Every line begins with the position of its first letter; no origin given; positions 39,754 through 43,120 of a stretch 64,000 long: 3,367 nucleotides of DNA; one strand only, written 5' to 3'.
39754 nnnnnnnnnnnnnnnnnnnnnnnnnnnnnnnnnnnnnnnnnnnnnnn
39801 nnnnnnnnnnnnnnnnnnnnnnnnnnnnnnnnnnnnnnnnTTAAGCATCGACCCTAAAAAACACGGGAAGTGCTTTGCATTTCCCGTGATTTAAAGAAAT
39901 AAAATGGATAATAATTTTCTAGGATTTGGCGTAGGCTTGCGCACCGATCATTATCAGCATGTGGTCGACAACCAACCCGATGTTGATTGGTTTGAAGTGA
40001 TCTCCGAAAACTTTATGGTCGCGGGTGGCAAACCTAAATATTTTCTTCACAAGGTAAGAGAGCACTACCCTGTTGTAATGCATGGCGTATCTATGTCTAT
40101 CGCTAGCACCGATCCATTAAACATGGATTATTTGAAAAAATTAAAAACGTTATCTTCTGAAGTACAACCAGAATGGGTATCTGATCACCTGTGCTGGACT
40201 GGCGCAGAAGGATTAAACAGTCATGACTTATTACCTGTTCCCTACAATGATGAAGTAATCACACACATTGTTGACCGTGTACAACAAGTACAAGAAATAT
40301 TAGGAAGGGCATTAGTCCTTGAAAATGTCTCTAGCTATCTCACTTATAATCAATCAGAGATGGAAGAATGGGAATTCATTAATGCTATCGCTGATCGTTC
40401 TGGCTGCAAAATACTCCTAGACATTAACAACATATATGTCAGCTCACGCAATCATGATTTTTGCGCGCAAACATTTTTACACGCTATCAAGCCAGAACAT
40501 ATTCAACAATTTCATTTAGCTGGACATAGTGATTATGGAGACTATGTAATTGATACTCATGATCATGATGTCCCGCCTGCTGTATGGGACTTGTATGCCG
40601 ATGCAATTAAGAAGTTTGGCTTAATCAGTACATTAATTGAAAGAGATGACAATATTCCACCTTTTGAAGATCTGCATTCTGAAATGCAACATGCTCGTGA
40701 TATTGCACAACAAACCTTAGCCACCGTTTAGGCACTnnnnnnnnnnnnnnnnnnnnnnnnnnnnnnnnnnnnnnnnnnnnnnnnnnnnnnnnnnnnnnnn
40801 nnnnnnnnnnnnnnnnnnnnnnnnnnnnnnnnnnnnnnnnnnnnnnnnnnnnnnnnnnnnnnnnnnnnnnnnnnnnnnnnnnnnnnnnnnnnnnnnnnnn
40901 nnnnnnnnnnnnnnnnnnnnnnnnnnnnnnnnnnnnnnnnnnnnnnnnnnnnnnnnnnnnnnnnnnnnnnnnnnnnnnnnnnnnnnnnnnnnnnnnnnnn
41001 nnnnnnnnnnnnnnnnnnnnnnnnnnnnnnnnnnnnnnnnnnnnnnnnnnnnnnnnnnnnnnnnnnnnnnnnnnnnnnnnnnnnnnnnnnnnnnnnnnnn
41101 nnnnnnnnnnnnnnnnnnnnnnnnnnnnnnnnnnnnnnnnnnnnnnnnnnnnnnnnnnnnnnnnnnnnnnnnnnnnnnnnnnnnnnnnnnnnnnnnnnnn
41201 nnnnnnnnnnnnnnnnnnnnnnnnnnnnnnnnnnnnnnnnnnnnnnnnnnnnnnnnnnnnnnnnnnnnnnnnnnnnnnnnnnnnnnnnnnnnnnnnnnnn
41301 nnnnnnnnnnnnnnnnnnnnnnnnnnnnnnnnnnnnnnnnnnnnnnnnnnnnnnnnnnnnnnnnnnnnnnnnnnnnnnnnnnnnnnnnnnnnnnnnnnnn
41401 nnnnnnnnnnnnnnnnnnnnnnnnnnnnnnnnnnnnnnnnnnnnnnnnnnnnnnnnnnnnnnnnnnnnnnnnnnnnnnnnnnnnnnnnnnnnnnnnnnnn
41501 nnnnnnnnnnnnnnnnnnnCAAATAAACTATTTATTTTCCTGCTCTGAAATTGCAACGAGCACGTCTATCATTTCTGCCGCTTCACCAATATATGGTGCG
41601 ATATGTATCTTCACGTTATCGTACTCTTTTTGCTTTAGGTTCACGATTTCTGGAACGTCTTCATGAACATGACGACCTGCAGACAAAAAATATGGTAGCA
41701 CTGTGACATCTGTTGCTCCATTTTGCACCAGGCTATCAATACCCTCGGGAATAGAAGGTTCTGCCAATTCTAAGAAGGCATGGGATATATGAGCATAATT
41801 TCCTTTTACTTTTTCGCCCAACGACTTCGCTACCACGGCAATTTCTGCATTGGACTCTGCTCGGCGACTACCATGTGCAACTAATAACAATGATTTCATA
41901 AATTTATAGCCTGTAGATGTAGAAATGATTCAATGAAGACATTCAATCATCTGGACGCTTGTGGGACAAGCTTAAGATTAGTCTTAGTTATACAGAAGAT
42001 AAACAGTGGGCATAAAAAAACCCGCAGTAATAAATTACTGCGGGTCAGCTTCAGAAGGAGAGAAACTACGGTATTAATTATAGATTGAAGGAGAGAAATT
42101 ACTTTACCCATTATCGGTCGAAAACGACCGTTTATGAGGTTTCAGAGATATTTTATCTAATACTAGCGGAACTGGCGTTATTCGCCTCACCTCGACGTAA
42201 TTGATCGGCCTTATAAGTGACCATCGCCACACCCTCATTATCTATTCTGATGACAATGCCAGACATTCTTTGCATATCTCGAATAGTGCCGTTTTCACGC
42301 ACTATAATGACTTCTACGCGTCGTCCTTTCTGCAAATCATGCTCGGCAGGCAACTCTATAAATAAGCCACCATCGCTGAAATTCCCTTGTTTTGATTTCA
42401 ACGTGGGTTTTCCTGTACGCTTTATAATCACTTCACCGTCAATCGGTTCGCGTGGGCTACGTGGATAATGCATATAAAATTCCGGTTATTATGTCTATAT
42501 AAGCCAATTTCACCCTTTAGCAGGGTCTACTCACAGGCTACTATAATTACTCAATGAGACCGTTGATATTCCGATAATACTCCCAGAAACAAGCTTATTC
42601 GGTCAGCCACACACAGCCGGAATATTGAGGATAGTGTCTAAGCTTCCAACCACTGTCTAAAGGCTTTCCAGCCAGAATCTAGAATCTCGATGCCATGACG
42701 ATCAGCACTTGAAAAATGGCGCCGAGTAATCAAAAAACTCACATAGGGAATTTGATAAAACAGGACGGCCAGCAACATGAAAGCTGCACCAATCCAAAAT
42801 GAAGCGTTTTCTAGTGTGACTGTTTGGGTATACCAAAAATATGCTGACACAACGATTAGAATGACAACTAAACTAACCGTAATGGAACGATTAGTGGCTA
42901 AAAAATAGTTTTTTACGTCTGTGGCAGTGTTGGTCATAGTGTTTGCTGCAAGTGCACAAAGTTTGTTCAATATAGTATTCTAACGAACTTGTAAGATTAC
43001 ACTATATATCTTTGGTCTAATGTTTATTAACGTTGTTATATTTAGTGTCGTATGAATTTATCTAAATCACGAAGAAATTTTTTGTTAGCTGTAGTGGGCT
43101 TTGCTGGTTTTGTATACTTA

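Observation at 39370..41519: Bufferin-like MNIO RiPP operon: secreted 12-Cys precursor + DUF692 oxidase + DUF2063 partner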

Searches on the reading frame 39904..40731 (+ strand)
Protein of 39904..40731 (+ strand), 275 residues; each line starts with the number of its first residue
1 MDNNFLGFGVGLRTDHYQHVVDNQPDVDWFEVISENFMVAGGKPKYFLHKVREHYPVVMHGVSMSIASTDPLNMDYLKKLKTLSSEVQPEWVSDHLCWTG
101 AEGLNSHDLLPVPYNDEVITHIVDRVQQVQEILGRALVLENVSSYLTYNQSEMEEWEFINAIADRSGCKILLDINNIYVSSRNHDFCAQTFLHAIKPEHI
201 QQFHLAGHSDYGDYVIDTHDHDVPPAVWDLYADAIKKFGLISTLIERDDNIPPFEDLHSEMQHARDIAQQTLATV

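Call 3: search_protein_families(library=pfam, proteins=[window:39904-40731:+], max_evalue=0.01)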
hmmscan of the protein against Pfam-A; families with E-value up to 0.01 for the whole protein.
window:39904-40731:+ (275 aa): 2 families
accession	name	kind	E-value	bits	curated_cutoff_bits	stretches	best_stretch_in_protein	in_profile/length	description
PF05114.20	MbnB_TglH_ChrH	-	1.8e-110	368.8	25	1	8-268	2-262/263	RiPP precursor modification enzyme MbnB/TglH/ChrH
PF01261.30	AP_endonuc_2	-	0.00018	21.8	31.1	1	113-208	95-188/249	Xylose isomerase-like TIM barrel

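Call 4: search_protein_families(library=ncbifam, proteins=[window:39904-40731:+], max_evalue=0.01)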
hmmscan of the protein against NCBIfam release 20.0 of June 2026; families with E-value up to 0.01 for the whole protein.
window:39904-40731:+ (275 aa): 5 families
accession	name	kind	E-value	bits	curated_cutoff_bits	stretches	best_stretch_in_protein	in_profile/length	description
NF050167.1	MNIO_BufB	equivalog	2.2e-113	377.9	310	1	8-265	1-262/262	MNIO family bufferin maturase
NF003818.2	PRK05409.1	equivalog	3e-79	266.3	360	1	8-267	2-263/264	HvfB family MNIO-type RiPP peptide maturase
NF050151.1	RiPP_MNIO_ApyH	equivalog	5.6e-25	88.1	400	1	18-243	23-254/283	multinuclear non-heme iron-dependent oxidative enzyme ApyH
TIGR04159.2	methbact_MbnB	equivalog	1.4e-19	70.6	325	1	23-268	19-259/261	methanobactin biosynthesis protein MbnB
NF050165.1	MNIO_ChrH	equivalog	3.1e-13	49.5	600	1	57-239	59-248/363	MNIO family chryseobactin maturase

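Call 15: search_solved_structures(query=window:39904-40731:+, max_evalue=0.001, show_alignments=3)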
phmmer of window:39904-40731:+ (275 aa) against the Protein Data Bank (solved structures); distinct sequences matched with E-value up to 0.001: 8.
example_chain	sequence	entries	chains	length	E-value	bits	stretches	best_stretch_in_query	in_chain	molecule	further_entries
3bww_A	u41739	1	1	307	2.5e-44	154.8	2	7-211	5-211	Protein of unknown function DUF692/COG3220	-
8hci_D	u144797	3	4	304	3.4e-19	72.4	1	83-240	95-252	DUF692 family protein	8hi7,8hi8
7dz9_B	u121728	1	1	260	6.5e-13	51.8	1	26-252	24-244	cpMbnB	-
7dz9_A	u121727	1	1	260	6.5e-13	51.8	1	26-252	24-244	MbnB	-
7tcr_A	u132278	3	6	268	5.1e-09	39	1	18-267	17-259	Methanobactin biosynthesis cassette protein MbnB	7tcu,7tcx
7tcw_A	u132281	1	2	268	8.3e-08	35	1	18-267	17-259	Methanobactin biosynthesis cassette protein MbnB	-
7fc0_E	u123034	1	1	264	3.7e-07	32.9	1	25-252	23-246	Methanobactin biosynthesis cassette protein MbnB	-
7fc0_B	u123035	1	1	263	3.7e-07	32.9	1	25-252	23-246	Methanobactin biosynthesis cassette protein MbnB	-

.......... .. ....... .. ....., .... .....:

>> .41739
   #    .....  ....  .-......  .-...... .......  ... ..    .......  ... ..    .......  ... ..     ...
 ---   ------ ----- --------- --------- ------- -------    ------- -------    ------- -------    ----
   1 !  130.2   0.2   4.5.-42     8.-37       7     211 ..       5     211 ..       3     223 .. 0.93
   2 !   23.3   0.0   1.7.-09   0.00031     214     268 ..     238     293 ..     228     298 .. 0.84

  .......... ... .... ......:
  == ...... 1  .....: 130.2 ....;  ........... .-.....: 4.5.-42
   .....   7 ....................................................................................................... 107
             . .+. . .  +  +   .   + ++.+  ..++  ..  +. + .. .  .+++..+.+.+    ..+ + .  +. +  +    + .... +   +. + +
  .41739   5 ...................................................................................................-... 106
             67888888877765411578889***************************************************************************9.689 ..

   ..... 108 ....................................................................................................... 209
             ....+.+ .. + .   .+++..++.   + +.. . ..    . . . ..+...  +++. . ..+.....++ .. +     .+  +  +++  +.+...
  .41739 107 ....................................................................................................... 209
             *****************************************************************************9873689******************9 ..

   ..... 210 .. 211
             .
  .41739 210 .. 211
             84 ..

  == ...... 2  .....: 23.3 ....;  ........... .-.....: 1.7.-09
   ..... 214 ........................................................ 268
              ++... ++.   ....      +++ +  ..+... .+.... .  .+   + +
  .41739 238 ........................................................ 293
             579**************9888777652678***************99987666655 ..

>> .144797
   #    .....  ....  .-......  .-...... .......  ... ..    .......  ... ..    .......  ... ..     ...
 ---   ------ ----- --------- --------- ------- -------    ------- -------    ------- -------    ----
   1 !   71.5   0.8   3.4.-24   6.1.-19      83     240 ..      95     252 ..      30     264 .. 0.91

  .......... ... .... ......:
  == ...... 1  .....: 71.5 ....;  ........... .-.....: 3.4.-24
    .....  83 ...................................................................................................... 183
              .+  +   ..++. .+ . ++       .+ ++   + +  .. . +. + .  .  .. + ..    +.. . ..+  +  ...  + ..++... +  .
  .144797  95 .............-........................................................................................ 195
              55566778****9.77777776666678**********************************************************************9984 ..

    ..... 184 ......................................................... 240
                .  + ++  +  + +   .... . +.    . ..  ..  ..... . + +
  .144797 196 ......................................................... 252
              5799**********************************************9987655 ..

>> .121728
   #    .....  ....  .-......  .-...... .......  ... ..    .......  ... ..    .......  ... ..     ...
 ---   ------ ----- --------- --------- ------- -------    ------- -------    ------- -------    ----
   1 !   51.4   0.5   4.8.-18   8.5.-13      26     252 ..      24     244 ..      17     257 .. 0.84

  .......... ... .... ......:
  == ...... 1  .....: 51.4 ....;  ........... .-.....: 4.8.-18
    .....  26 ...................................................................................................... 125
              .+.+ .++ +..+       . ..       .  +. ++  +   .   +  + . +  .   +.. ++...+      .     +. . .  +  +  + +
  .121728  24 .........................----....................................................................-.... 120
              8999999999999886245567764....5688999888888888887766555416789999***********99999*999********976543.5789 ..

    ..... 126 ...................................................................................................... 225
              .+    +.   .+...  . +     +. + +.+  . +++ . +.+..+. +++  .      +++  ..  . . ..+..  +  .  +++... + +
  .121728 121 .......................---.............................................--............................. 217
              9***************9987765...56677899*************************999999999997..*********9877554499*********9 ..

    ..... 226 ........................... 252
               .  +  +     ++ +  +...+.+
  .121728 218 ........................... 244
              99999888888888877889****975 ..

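Call 53: search_solved_structures(query=window:39904-40731:+, max_evalue=0.001, show_alignments=5)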
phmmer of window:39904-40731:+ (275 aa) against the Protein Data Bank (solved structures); distinct sequences matched with E-value up to 0.001: 8.
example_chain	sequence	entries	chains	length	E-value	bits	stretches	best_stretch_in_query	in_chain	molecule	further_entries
3bww_A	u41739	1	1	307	2.5e-44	154.8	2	7-211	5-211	Protein of unknown function DUF692/COG3220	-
8hci_D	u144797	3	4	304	3.4e-19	72.4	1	83-240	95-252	DUF692 family protein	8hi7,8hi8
7dz9_B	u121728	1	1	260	6.5e-13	51.8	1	26-252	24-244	cpMbnB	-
7dz9_A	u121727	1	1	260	6.5e-13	51.8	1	26-252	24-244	MbnB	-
7tcr_A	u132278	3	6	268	5.1e-09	39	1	18-267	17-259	Methanobactin biosynthesis cassette protein MbnB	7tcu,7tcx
7tcw_A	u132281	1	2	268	8.3e-08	35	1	18-267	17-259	Methanobactin biosynthesis cassette protein MbnB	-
7fc0_E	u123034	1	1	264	3.7e-07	32.9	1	25-252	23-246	Methanobactin biosynthesis cassette protein MbnB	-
7fc0_B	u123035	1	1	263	3.7e-07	32.9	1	25-252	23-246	Methanobactin biosynthesis cassette protein MbnB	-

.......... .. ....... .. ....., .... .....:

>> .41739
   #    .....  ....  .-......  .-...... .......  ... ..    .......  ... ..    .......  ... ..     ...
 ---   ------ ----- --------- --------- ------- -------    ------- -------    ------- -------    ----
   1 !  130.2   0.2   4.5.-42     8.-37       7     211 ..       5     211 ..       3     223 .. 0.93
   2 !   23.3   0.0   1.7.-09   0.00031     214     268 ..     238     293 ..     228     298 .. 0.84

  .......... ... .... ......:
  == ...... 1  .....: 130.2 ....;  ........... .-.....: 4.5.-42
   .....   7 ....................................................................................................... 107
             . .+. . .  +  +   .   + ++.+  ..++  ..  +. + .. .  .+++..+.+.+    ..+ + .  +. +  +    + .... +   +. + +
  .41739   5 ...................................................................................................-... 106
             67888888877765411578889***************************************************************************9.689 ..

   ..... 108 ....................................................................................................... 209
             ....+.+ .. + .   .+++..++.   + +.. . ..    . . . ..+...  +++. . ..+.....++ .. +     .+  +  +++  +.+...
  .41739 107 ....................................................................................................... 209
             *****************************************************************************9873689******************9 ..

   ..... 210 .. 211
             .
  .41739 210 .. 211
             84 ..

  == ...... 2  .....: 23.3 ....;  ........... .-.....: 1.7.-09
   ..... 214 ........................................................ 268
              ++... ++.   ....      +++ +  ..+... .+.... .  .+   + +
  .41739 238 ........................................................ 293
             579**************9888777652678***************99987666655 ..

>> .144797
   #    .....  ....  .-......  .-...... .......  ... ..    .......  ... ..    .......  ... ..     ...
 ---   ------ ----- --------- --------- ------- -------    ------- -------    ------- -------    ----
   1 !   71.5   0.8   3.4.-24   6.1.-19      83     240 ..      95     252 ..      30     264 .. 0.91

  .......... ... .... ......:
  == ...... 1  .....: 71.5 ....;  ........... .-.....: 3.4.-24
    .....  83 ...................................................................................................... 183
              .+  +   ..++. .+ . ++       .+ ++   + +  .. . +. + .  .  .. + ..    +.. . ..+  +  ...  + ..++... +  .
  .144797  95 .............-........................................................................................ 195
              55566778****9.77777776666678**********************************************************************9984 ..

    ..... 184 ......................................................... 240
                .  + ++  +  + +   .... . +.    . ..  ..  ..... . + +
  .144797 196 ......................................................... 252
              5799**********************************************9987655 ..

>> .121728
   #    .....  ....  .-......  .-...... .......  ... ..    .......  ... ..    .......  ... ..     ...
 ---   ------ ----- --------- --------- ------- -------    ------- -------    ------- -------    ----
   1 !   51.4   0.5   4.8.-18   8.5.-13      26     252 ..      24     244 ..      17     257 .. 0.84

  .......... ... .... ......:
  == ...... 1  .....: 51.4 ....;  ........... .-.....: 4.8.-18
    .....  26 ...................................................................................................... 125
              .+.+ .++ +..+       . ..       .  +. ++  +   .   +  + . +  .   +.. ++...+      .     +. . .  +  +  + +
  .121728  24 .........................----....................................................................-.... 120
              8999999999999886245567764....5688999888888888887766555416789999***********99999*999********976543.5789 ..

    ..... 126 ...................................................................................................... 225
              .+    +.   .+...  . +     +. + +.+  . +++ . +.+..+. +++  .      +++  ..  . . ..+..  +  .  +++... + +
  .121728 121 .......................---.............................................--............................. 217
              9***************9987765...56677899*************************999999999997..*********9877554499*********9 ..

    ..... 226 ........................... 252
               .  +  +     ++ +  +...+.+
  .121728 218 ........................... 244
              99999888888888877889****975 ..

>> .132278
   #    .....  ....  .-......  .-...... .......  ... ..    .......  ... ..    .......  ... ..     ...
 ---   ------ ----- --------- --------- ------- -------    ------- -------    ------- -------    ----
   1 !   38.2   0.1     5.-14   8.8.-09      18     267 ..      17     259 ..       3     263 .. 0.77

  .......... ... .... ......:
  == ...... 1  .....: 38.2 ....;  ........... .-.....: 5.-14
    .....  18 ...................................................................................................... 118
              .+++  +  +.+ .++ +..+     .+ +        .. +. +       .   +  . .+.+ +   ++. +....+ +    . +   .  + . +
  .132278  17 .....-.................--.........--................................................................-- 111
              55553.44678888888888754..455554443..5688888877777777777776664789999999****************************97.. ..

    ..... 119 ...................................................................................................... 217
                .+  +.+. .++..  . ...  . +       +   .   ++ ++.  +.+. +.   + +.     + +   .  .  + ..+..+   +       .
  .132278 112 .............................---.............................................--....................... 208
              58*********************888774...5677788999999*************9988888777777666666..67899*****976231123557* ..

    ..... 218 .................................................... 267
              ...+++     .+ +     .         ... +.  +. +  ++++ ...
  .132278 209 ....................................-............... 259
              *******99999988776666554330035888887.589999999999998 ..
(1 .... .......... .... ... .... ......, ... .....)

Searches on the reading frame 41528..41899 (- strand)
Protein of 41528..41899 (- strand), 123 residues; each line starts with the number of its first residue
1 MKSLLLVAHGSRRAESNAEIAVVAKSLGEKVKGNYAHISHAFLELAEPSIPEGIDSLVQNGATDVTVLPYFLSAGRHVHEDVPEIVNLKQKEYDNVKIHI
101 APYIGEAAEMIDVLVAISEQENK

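Call 3: search_protein_families(library=pfam, proteins=[window:41528-41899:-], max_evalue=0.01)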
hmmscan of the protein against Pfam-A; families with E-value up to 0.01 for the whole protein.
window:41528-41899:- (123 aa): 2 families
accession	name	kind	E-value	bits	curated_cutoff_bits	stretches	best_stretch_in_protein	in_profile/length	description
PF01903.22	CbiX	-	1.9e-28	99.3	22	1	9-115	1-105/106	CbiX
PF06180.16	CbiK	-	1.9e-06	27.8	26.2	1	3-82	143-217/262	Cobalt chelatase (CbiK)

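Call 4: search_protein_families(library=ncbifam, proteins=[window:41528-41899:-], max_evalue=0.01)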
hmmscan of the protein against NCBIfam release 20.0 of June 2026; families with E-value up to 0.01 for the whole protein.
window:41528-41899:- (123 aa): 6 families
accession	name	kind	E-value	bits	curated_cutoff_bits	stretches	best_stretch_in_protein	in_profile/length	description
NF033198.0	F430_CfbA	equivalog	1.1e-20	73.9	120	1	4-114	2-116/122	sirohydrochlorin nickelochelatase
NF002090.2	PRK00923.1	subfamily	3.2e-19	69.2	120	1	3-96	2-93/129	sirohydrochlorin nickelochelatase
NF002671.0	PRK02395.1-3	equivalog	3.9e-12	46.1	258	1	3-99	135-226/262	hypothetical protein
NF004449.0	PRK05782.1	equivalog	1.1e-08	34.6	298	1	3-89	5-88/333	bifunctional sirohydrochlorin cobalt chelatase/precorrin-8X methylmutase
NF002672.0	PRK02395.1-4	subfamily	4e-07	29.1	435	1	3-120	152-271/486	hypothetical protein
NF002670.0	PRK02395.1-1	equivalog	3.1e-05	23.1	324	1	4-90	147-228/292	hypothetical protein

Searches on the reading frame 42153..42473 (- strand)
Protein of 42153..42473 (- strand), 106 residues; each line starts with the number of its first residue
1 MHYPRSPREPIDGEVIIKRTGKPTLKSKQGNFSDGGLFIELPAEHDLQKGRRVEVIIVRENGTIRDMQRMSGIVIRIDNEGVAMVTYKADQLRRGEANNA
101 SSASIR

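Call 3: search_protein_families(library=pfam, proteins=[window:42153-42473:-], max_evalue=0.01)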
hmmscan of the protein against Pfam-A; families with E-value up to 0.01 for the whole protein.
window:42153-42473:- (106 aa): 1 family
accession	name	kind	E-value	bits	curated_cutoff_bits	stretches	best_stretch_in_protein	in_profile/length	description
PF07238.19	PilZ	-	2.3e-06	28.3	22.5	1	5-84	4-85/102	PilZ domain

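Call 4: search_protein_families(library=ncbifam, proteins=[window:42153-42473:-], max_evalue=0.01)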
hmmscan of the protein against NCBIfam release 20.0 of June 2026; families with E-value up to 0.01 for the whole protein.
window:42153-42473:- (106 aa): 0 families

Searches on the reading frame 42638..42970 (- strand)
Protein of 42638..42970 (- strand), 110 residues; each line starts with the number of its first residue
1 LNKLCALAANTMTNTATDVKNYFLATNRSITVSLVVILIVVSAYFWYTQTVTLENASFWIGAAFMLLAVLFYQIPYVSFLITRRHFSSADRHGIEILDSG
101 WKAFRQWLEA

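Call 38: search_protein_families(library=pfam, proteins=[window:42638-42970:-], max_evalue=0.0001)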
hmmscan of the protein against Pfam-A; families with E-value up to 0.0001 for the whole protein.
window:42638-42970:- (110 aa): 1 family
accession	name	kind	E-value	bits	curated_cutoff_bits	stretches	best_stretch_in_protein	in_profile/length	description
PF20990.2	DUF2207_C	-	6.8e-05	23.1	33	1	10-109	116-211/247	Predicted membrane protein (DUF2207) C-terminal domain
